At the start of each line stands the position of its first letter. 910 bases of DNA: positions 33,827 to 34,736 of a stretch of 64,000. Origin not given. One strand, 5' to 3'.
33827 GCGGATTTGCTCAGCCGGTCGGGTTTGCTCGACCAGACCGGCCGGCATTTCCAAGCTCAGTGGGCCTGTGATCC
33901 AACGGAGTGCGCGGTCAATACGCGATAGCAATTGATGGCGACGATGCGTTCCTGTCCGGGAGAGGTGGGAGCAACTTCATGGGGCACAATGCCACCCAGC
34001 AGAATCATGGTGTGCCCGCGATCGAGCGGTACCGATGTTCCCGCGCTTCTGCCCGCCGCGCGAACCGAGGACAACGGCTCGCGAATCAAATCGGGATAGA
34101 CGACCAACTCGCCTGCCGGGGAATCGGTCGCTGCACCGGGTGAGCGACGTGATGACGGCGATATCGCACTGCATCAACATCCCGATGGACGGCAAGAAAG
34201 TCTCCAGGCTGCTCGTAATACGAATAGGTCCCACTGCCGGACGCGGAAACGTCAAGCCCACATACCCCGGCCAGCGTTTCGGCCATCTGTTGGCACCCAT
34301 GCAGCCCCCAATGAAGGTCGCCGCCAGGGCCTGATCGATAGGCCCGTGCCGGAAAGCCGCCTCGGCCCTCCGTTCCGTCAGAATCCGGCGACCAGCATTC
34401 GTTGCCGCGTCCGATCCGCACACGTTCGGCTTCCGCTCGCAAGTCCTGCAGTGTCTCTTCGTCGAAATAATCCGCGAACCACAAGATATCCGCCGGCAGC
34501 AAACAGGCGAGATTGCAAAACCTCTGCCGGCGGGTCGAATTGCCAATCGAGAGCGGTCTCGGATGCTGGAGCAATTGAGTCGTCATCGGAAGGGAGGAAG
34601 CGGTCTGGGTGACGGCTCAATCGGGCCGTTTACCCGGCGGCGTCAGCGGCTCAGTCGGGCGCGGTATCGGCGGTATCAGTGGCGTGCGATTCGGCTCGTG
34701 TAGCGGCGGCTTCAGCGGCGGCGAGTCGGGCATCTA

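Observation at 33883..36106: Candidate bacterial hydroxyproline/Ser O-glycosylation cassette: P4H-type oxygenase + 12-aa-repeat ORF + plant HPAT (GT95/GT96)-like glycosyltransferase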

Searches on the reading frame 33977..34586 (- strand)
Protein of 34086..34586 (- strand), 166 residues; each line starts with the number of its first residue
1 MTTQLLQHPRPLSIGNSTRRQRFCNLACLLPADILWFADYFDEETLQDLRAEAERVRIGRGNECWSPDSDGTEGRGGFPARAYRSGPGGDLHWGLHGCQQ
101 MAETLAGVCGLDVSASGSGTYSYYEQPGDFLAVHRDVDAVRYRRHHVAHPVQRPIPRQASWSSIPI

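Call 4: search_protein_families(library=pfam, proteins=[window:34086-34586:-, window:33977-34546:-], max_evalue=1)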
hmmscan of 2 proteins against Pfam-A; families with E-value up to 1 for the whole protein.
window:34086-34586:- (166 aa): 1 family
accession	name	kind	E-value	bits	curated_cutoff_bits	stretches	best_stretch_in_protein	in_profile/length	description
PF25404.1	PH_29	-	0.19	11.6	27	1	8-41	88-121/155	PH-like domain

window:33977-34546:- (189 aa): 1 family
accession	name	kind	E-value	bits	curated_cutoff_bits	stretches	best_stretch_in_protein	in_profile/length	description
PF10097.14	DUF2335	-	0.042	14.2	25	1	50-76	15-41/50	Predicted membrane protein (DUF2335)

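Call 5: search_protein_families(library=ncbifam, proteins=[window:34086-34586:-], max_evalue=1)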
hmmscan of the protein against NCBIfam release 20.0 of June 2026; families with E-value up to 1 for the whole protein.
window:34086-34586:- (166 aa): 0 families
